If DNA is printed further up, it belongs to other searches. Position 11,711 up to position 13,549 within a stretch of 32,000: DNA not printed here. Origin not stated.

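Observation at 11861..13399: TPR + ~14-strand beta-barrel outer-membrane protein with Slam / type-11-secretion-like architecture, flanked by secreted proteins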

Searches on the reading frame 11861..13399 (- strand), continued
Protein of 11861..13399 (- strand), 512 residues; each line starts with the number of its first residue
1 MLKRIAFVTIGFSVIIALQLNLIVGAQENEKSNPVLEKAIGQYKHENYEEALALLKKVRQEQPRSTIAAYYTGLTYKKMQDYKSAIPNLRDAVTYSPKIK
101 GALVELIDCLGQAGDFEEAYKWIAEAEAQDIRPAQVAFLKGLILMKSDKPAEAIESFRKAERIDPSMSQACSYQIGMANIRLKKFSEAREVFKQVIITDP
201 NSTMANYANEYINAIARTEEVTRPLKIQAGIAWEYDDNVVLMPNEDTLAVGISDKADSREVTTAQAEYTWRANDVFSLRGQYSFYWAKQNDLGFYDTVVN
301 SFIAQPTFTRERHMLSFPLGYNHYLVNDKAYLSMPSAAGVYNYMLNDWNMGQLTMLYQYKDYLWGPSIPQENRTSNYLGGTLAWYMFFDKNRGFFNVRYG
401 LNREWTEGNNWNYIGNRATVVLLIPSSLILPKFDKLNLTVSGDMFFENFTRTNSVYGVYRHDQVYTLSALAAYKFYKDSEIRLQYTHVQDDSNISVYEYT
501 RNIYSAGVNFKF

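Call 53: search_protein_families(library=pfam, proteins=[L049:976-1848:+, L062:9622-10494:+, L070:9544-10416:+, L056:9556-10428:+, L078:9538-10410:+, L088:9511-10383:+, L086:9610-10482:+, L055:9598-10470:+, L077:9583-10455:+, L043:6071-6943:+], max_evalue=0.1)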
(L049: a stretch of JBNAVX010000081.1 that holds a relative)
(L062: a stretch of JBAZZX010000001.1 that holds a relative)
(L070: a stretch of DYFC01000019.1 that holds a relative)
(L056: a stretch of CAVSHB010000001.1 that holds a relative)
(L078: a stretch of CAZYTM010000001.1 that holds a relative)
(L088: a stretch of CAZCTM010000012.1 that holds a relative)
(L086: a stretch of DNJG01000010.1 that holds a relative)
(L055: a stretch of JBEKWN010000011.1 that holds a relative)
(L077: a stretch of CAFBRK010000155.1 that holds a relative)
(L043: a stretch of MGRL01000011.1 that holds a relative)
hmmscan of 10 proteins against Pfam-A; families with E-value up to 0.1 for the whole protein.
L049:976-1848:+ (291 aa): 3 families
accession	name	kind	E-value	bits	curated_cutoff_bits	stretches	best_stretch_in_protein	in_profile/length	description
PF11059.14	DUF2860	-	9.5e-07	28.7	22.9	1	157-290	160-294/294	Protein of unknown function (DUF2860)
PF04575.19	SlipAM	-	9.6e-06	25.8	22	1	6-281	1-278/288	Surface lipoprotein assembly modifier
PF10082.15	BBP2_2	-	0.00076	18.9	23.7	1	196-290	289-377/378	Putative beta-barrel porin 2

L062:9622-10494:+ (291 aa): 3 families
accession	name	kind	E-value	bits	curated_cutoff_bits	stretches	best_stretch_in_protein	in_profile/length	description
PF11059.14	DUF2860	-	3.2e-12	46.7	22.9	1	156-290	160-294/294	Protein of unknown function (DUF2860)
PF04575.19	SlipAM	-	1.1e-10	41.9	22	1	10-282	1-279/288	Surface lipoprotein assembly modifier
PF10082.15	BBP2_2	-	1.2e-05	24.9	23.7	1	233-290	319-377/378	Putative beta-barrel porin 2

L070:9544-10416:+ (291 aa): 4 families
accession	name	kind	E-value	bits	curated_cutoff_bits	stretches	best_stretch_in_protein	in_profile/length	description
PF11059.14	DUF2860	-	2.8e-10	40.3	22.9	1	156-290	160-294/294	Protein of unknown function (DUF2860)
PF04575.19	SlipAM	-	3.3e-08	33.9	22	1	9-283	1-280/288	Surface lipoprotein assembly modifier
PF10082.15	BBP2_2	-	1.9e-06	27.5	23.7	1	230-290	316-377/378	Putative beta-barrel porin 2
PF13505.12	OMP_b-brl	-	0.0095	16.5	28.7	0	217-291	101-175/175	Outer membrane protein beta-barrel domain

L056:9556-10428:+ (291 aa): 3 families
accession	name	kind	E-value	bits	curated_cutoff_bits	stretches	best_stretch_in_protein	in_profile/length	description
PF11059.14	DUF2860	-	2.1e-09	37.4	22.9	1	156-290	160-294/294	Protein of unknown function (DUF2860)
PF10082.15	BBP2_2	-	1.2e-05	24.9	23.7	1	216-290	307-377/378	Putative beta-barrel porin 2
PF04575.19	SlipAM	-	2.7e-05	24.3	22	1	9-291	1-288/288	Surface lipoprotein assembly modifier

L078:9538-10410:+ (291 aa): 3 families
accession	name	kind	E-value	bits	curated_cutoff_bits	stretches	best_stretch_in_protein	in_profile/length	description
PF10082.15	BBP2_2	-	2.2e-08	33.8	23.7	1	228-290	314-377/378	Putative beta-barrel porin 2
PF04575.19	SlipAM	-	0.0002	21.4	22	1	14-288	5-285/288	Surface lipoprotein assembly modifier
PF11059.14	DUF2860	-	0.00026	20.7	22.9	1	181-290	185-294/294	Protein of unknown function (DUF2860)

L088:9511-10383:+ (291 aa): 2 families
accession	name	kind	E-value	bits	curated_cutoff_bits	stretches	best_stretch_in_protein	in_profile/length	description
PF04575.19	SlipAM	-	2.5e-06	27.7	22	1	164-288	155-285/288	Surface lipoprotein assembly modifier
PF10082.15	BBP2_2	-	0.0027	17.1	23.7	1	236-288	322-375/378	Putative beta-barrel porin 2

L086:9610-10482:+ (291 aa): 3 families
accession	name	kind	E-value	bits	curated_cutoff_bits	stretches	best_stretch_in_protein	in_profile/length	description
PF18283.7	CBM77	-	0.042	14.7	25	1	195-271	29-102/108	Carbohydrate binding module 77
PF10082.15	BBP2_2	-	0.047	13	23.7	0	231-288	317-375/378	Putative beta-barrel porin 2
PF18740.7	EC042_2821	-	0.049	14.6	24.9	1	237-284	32-79/97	EC042_2821-like Restriction Endonuclease-like domain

L055:9598-10470:+ (291 aa): 5 families
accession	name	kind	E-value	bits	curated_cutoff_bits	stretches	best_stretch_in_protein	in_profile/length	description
PF04575.19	SlipAM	-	5.9e-10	39.6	22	1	10-291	1-288/288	Surface lipoprotein assembly modifier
PF11059.14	DUF2860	-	9.3e-07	28.7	22.9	1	155-289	158-293/294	Protein of unknown function (DUF2860)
PF10082.15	BBP2_2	-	3.6e-05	23.3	23.7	1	230-287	316-374/378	Putative beta-barrel porin 2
PF13505.12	OMP_b-brl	-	0.0043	17.7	28.7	0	185-291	63-175/175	Outer membrane protein beta-barrel domain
PF13609.12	Porin_4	-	0.036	14.3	27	0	255-290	152-258/310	Gram-negative porin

L077:9583-10455:+ (291 aa): 4 families
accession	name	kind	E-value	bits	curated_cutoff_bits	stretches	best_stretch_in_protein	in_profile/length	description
PF04575.19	SlipAM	-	8.5e-06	25.9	22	1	56-289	59-286/288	Surface lipoprotein assembly modifier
PF11059.14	DUF2860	-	0.024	14.2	22.9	1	179-290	186-294/294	Protein of unknown function (DUF2860)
PF13505.12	OMP_b-brl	-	0.027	15.1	28.7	1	221-291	108-175/175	Outer membrane protein beta-barrel domain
PF10746.14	Phage_holin_2_2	-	0.066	13.4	25.4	0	231-255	10-34/61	Phage holin T7 family, holin superfamily II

L043:6071-6943:+ (291 aa): 4 families
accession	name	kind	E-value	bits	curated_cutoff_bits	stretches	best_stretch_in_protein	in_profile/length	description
PF11059.14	DUF2860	-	7.1e-07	29.1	22.9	1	178-287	180-291/294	Protein of unknown function (DUF2860)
PF10082.15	BBP2_2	-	2.7e-05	23.7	23.7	1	227-290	313-377/378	Putative beta-barrel porin 2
PF04575.19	SlipAM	-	5.4e-05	23.3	22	1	61-291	59-288/288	Surface lipoprotein assembly modifier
PF13505.12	OMP_b-brl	-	0.0007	20.2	28.7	1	155-291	36-175/175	Outer membrane protein beta-barrel domain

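Call 66: find_homologous_proteins(query=L062:9622-10494:+, max_evalue=0.00001)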
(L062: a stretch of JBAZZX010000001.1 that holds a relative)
Query L062:9622-10494:+ (291 aa): 77 proteins with E <= 0.00001 among 620 candidates.
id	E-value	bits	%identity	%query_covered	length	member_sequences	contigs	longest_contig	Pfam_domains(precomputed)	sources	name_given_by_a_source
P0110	3.3e-178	609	90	100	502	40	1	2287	PF04575.20,PF13428.13,PF14559.13,PF11059.15,PF00515.35,PF12895.14,PF13424.13,PF21033.5,PF13432.13,PF13181.13,PF07719.24,PF13174.13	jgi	jgi:tetratricopeptide (TPR) repeat protein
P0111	3.4e-169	580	85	100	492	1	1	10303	PF04575.20,PF13428.13,PF14559.13,PF24575.2,PF11059.15,PF00515.35,PF12895.14,PF13424.13,PF21033.5,PF13432.13,PF13181.13,PF07719.24,PF13174.13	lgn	-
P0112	3.6e-167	573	84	100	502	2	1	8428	PF13431.13,PF04575.20,PF13428.13,PF14559.13,PF24575.2,PF11059.15,PF00515.35,PF12895.14,PF13424.13,PF21033.5,PF13432.13,PF13181.13,PF07719.24,PF13174.13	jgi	jgi:tetratricopeptide (TPR) repeat protein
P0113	2.0e-154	531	79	100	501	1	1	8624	PF04575.20,PF13428.13,PF14559.13,PF24575.2,PF11059.15,PF00515.35,PF12895.14,PF13424.13,PF21033.5,PF13432.13,PF13181.13,PF07719.24,PF13174.13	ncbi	-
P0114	3.4e-147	507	76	100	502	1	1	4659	PF13431.13,PF09976.16,PF13414.13,PF04575.20,PF13428.13,PF25064.2,PF14559.13,PF24575.2,PF11059.15,PF00515.35,PF12895.14,PF13424.13,PF21033.5,PF13432.13,PF13181.13,PF07719.24,PF13174.13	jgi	jgi:tetratricopeptide (TPR) repeat protein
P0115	2.5e-146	505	73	100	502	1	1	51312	PF25063.1,PF04575.20,PF10082.16,PF13428.13,PF14559.13,PF11059.15,PF00515.35,PF12895.14,PF13424.13,PF21033.5,PF13432.13,PF13181.13,PF07719.24,PF13174.13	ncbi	-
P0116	2.8e-145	501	75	100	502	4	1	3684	PF09976.16,PF13414.13,PF04575.20,PF13428.13,PF14559.13,PF24575.2,PF11059.15,PF00515.35,PF12895.14,PF13424.13,PF21033.5,PF13432.13,PF13181.13,PF07719.24,PF13174.13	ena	-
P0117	1.6e-144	499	74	100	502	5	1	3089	PF13414.13,PF04575.20,PF13428.13,PF14559.13,PF11059.15,PF00515.35,PF12895.14,PF13424.13,PF21033.5,PF13432.13,PF13181.13,PF07719.24,PF13174.13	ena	-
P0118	3.5e-144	498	71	100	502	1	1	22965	PF04575.20,PF10082.16,PF13428.13,PF14559.13,PF24575.2,PF11059.15,PF00515.35,PF12895.14,PF13424.13,PF21033.5,PF13432.13,PF13181.13,PF07719.24,PF13174.13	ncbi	-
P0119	3.6e-144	497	73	100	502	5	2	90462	PF04575.20,PF13428.13,PF14559.13,PF24575.2,PF11059.15,PF00515.35,PF12895.14,PF13424.13,PF21033.5,PF13432.13,PF13181.13,PF07719.24,PF13174.13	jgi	-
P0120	8.6e-142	490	70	100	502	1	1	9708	PF25063.1,PF04575.20,PF10082.16,PF13428.13,PF14559.13,PF24575.2,PF11059.15,PF00515.35,PF12895.14,PF13424.13,PF21033.5,PF13432.13,PF13181.13,PF07719.24,PF13174.13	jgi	jgi:tetratricopeptide (TPR) repeat protein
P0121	2.8e-141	488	70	100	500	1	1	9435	PF13431.13,PF04575.20,PF10082.16,PF13428.13,PF14559.13,PF24575.2,PF11059.15,PF00515.35,PF12895.14,PF13424.13,PF21033.5,PF13432.13,PF13181.13,PF07719.24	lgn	-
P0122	2.9e-138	478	69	100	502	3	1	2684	PF04575.20,PF13428.13,PF14559.13,PF24575.2,PF11059.15,PF00515.35,PF12895.14,PF13424.13,PF21033.5,PF13432.13,PF13181.13,PF07719.24,PF13174.13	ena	-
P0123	6.1e-130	451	65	100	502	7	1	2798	PF13431.13,PF04575.20,PF13428.13,PF14559.13,PF24575.2,PF11059.15,PF00515.35,PF12895.14,PF13424.13,PF21033.5,PF13432.13,PF13181.13,PF07719.24,PF13174.13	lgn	-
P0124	1.2e-120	420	62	100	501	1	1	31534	PF14559.13,PF09976.16,PF11059.15,PF04575.20,PF00515.35,PF21033.5,PF13432.13,PF13181.13,PF07719.24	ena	-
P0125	1.5e-120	420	62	100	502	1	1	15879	PF14559.13,PF11059.15,PF04575.20,PF00515.35,PF21033.5,PF13432.13,PF13181.13,PF07719.24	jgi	jgi:tetratricopeptide (TPR) repeat protein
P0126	1.9e-120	420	60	100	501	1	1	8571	PF14559.13,PF24575.2,PF09976.16,PF11059.15,PF04575.20,PF00515.35,PF21033.5,PF13432.13,PF13181.13,PF07719.24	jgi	jgi:predicted negative regulator of RcsB-dependent stress response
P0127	5.5e-120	418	62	100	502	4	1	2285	PF14559.13,PF24575.2,PF11059.15,PF04575.20,PF00515.35,PF21033.5,PF13432.13,PF13181.13,PF07719.24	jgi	jgi:tetratricopeptide (TPR) repeat protein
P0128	8.0e-119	414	62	100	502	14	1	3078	PF14559.13,PF09976.16,PF11059.15,PF04575.20,PF00515.35,PF12895.14,PF21033.5,PF13432.13,PF13181.13,PF07719.24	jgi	jgi:tetratricopeptide (TPR) repeat protein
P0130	2.3e-116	406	60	100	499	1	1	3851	PF14559.13,PF11059.15,PF04575.20,PF00515.35,PF12895.14,PF21033.5,PF13432.13,PF13181.13,PF07719.24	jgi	jgi:hypothetical protein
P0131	1.4e-115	404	59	100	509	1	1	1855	PF25063.1,PF09976.16,PF25064.2,PF14559.13,PF24575.2,PF11059.15,PF00515.35,PF12895.14,PF13424.13,PF21033.5,PF13432.13,PF13181.13,PF07719.24,PF13174.13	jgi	-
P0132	9.5e-114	398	59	100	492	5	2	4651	PF14559.13,PF09976.16,PF11059.15,PF04575.20,PF00515.35,PF12895.14,PF13424.13,PF21033.5,PF13432.13,PF13181.13,PF07719.24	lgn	-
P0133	1.6e-113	397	60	100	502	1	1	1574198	PF10082.16,PF13428.13,PF14559.13,PF24575.2,PF11059.15,PF00515.35,PF12895.14,PF13424.13,PF21033.5,PF13432.13,PF13181.13,PF07719.24,PF13174.13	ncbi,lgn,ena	-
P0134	2.1e-113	397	59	100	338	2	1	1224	PF11059.15,PF04575.20,PF10082.16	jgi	jgi:hypothetical protein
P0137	1.4e-108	381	57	100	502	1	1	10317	PF14559.13,PF13431.13,PF04575.20,PF00515.35,PF12895.14,PF13424.13,PF21033.5,PF13432.13,PF13428.13,PF13181.13,PF07719.24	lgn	-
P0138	2.9e-108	380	57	100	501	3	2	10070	PF25063.1,PF09976.16,PF13414.13,PF13428.13,PF14559.13,PF24575.2,PF00515.35,PF12895.14,PF13424.13,PF21033.5,PF13432.13,PF13181.13,PF07719.24,PF13174.13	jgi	jgi:tetratricopeptide (TPR) repeat protein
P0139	3.6e-108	379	58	100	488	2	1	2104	PF25063.1,PF13414.13,PF04575.20,PF13428.13,PF14559.13,PF24575.2,PF11059.15,PF00515.35,PF12895.14,PF13424.13,PF21033.5,PF13432.13,PF13181.13,PF07719.24,PF13174.13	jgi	-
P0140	4.1e-107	376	57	100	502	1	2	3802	PF13431.13,PF09976.16,PF04575.20,PF13428.13,PF14559.13,PF11059.15,PF00515.35,PF12895.14,PF13424.13,PF21033.5,PF13432.13,PF13181.13,PF07719.24,PF13174.13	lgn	-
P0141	4.4e-107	376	57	100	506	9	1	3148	PF14559.13,PF09976.16,PF11059.15,PF04575.20,PF00515.35,PF12895.14,PF21033.5,PF13432.13,PF13181.13,PF07719.24,PF13174.13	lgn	-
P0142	3.8e-104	366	56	100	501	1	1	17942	PF14559.13,PF11059.15,PF04575.20,PF00515.35,PF12895.14,PF13424.13,PF21033.5,PF13432.13,PF13181.13,PF07719.24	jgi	jgi:tetratricopeptide (TPR) repeat protein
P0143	5.3e-104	366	55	100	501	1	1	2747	PF25063.1,PF13414.13,PF04575.20,PF13428.13,PF14559.13,PF00515.35,PF12895.14,PF13424.13,PF21033.5,PF13432.13,PF13181.13,PF07719.24,PF13174.13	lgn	-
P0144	7.5e-100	352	53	99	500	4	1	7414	PF04575.20,PF10082.16,PF13428.13,PF25064.2,PF14559.13,PF13371.13,PF00515.35,PF12895.14,PF13424.13,PF21033.5,PF13432.13,PF13181.13,PF07719.24,PF13174.13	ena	-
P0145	2.3e-98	347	54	100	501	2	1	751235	PF09976.16,PF13414.13,PF04575.20,PF10082.16,PF13428.13,PF25064.2,PF14559.13,PF13371.13,PF00515.35,PF12895.14,PF13424.13,PF21033.5,PF13432.13,PF13181.13,PF07719.24,PF13174.13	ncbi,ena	-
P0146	3.1e-98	347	54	100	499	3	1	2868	PF14853.13,PF09976.16,PF23914.2,PF13414.13,PF04575.20,PF10082.16,PF13428.13,PF13374.13,PF14559.13,PF24575.2,PF00515.35,PF12895.14,PF13424.13,PF21033.5,PF13432.13,PF13181.13,PF07719.24,PF13174.13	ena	-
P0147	5.7e-97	343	53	100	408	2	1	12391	PF11059.15,PF04575.20,PF00515.35,PF10082.16,PF13181.13,PF07719.24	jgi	jgi:hypothetical protein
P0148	4.4e-96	340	52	100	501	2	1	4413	PF14853.13,PF13431.13,PF09976.16,PF13414.13,PF04575.20,PF13428.13,PF25064.2,PF14559.13,PF13371.13,PF00515.35,PF12895.14,PF13424.13,PF21033.5,PF13432.13,PF13181.13,PF07719.24,PF13174.13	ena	-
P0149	1.1e-95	338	52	100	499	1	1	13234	PF14559.13,PF04575.20,PF00515.35,PF13432.13,PF13181.13,PF07719.24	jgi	-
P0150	7.6e-95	336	52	100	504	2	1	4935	PF13414.13,PF04575.20,PF13176.13,PF12569.15,PF10082.16,PF13428.13,PF13374.13,PF14559.13,PF24575.2,PF25068.3,PF00515.35,PF12895.14,PF13424.13,PF21033.5,PF13432.13,PF13181.13,PF07719.24,PF13174.13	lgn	-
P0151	9.4e-95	335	52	98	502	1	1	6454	PF09976.16,PF04575.20,PF21545.4,PF10082.16,PF13428.13,PF25064.2,PF14559.13,PF00515.35,PF12895.14,PF13424.13,PF21033.5,PF13432.13,PF13181.13,PF07719.24,PF13174.13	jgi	jgi:tetratricopeptide (TPR) repeat protein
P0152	1.4e-89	318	50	98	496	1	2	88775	PF13414.13,PF04575.20,PF10082.16,PF13428.13,PF14559.13,PF24575.2,PF00515.35,PF12895.14,PF13424.13,PF21033.5,PF13432.13,PF13181.13,PF07719.24,PF13174.13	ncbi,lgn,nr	ncbi:MAG: tetratricopeptide repeat protein [Nitrospirae bacterium]|nr:tetratricopeptide repeat prote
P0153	2.8e-89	317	50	100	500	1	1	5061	PF11059.15,PF04575.20,PF00515.35,PF21033.5,PF13432.13,PF10082.16,PF13181.13,PF07719.24,PF13174.13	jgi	jgi:Tfp pilus assembly protein PilF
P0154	5.0e-89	317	49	100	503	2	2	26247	PF14559.13,PF00515.35,PF12895.14,PF21033.5,PF13432.13,PF10082.16,PF13428.13,PF13181.13,PF25064.2,PF07719.24,PF13174.13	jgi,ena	jgi:tetratricopeptide (TPR) repeat protein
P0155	9.2e-89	316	49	99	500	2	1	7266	PF04575.20,PF00515.35,PF21033.5,PF13432.13,PF10082.16,PF13181.13,PF07719.24,PF13174.13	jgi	jgi:tetratricopeptide (TPR) repeat protein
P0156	1.9e-88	315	51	100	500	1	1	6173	PF14559.13,PF11059.15,PF00515.35,PF21033.5,PF13432.13,PF10082.16,PF13181.13,PF07719.24,PF13174.13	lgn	-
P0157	3.2e-88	314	48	100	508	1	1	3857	PF04575.20,PF10082.16,PF13428.13,PF25064.2,PF14559.13,PF11059.15,PF00515.35,PF12895.14,PF13424.13,PF21033.5,PF13432.13,PF13181.13,PF07719.24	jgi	jgi:tetratricopeptide (TPR) repeat protein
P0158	7.6e-88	313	49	100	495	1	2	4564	PF04575.20,PF12895.14,PF13432.13,PF07719.24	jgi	jgi:tetratricopeptide (TPR) repeat protein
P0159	3.2e-87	311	70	74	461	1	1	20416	PF14559.13,PF24575.2,PF00515.35,PF12895.14,PF21033.5,PF13432.13,PF13428.13,PF13181.13,PF07719.24,PF13174.13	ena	-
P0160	4.3e-87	310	49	100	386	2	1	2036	PF04575.20,PF00515.35,PF21033.5,PF10082.16,PF13181.13,PF07719.24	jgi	-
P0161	2.4e-86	308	47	100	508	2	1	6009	PF13414.13,PF04575.20,PF13176.13,PF10082.16,PF13428.13,PF14559.13,PF00515.35,PF12895.14,PF13424.13,PF21033.5,PF13432.13,PF13181.13,PF07719.24,PF13174.13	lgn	-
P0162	1.2e-85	305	48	100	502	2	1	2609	PF14559.13,PF13414.13,PF04575.20,PF00515.35,PF12895.14,PF21033.5,PF13432.13,PF13428.13,PF13181.13,PF07719.24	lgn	-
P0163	2.3e-84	301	48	100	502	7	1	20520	PF14853.13,PF13414.13,PF25058.2,PF04575.20,PF10082.16,PF13428.13,PF25064.2,PF13374.13,PF14559.13,PF13371.13,PF00515.35,PF12895.14,PF13424.13,PF21033.5,PF13432.13,PF13181.13,PF07719.24,PF13174.13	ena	-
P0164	1.1e-81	292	47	100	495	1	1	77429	PF04575.20,PF10082.16,PF13181.13,PF25064.2,PF07719.24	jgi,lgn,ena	-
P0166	3.3e-78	281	45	100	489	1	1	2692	PF14559.13,PF13371.13,PF04575.20,PF00515.35,PF21033.5,PF13432.13,PF10082.16,PF13428.13,PF13181.13,PF25064.2,PF07719.24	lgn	-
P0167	4.9e-78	280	46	100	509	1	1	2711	PF13431.13,PF13414.13,PF04575.20,PF10082.16,PF13428.13,PF14559.13,PF11059.15,PF00515.35,PF12895.14,PF13424.13,PF21033.5,PF13432.13,PF13181.13,PF07719.24,PF13174.13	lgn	-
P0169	6.4e-66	241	62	60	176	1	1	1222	PF11059.15,PF10082.16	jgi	jgi:hypothetical protein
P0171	1.2e-55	207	39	98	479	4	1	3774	PF13414.13,PF10082.16,PF13428.13,PF14559.13,PF11059.15,PF00515.35,PF12895.14,PF13424.13,PF21033.5,PF13432.13,PF13181.13,PF07719.24,PF13174.13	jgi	jgi:tetratricopeptide (TPR) repeat protein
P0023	2.9e-51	193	35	99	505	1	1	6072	PF14853.13,PF10082.16,PF13428.13,PF25064.2,PF14559.13,PF00515.35,PF12895.14,PF21033.5,PF13432.13,PF13181.13,PF07719.24,PF13174.13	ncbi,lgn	-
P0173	1.7e-50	190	39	98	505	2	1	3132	PF14559.13,PF13414.13,PF00515.35,PF13424.13,PF21033.5,PF13432.13,PF10082.16,PF13181.13,PF25064.2,PF07719.24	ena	-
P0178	2.1e-41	160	36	98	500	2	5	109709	PF25063.1,PF21545.4,PF10082.16,PF13428.13,PF25064.2,PF14559.13,PF00515.35,PF12895.14,PF13424.13,PF21033.5,PF13432.13,PF13181.13,PF07719.24,PF13174.13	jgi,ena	jgi:tetratricopeptide (TPR) repeat protein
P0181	3.4e-37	146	34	100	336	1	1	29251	PF10082.16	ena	-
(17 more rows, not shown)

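Call 74: search_dna_similar(query=L062:9622-10494:+, collection=plasmids, mode=protein, max_evalue=1, max_rows=20)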
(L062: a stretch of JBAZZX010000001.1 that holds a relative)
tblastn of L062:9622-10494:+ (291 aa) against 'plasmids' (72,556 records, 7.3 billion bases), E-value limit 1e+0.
Records with a match: 7; places in all: 7; records where one place covers at least 80% of the query: 0.
Best place of each record, by identity: <60% 7.
By first word of the organism name: Sulfitobacter 7.
By predicted mobility (MOB-suite, as given by PLSDB): non-mobilizable 7.
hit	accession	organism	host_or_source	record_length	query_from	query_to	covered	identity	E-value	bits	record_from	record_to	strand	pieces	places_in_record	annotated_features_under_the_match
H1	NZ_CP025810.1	Sulfitobacter sp. SK025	Marine surface water,North Sea (surface ...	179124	120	291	59%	27.3%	9e-3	45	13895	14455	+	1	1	surface lipoprotein assembly modifier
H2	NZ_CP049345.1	Sulfitobacter pontiacus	-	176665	120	291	59%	26.8%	1e-2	45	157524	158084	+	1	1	surface lipoprotein assembly modifier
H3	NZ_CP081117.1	Sulfitobacter pontiacus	-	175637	120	291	59%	26.8%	1e-2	44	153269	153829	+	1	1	surface lipoprotein assembly modifier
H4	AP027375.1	Sulfitobacter pontiacus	-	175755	120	291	59%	26.8%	1e-2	44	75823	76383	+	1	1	hypothetical protein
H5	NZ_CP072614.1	Sulfitobacter sp. CB2047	-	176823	120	291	59%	26.8%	1e-2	44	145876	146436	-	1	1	surface lipoprotein assembly modifier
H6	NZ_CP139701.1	Sulfitobacter pontiacus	Bacterial Culture,hydrothermal vent ...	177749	120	291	59%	26.8%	1e-2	44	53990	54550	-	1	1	surface lipoprotein assembly modifier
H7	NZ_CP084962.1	Sulfitobacter pontiacus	cell culture,Seawater from the North ...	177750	120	291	59%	26.8%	1e-2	44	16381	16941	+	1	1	surface lipoprotein assembly modifier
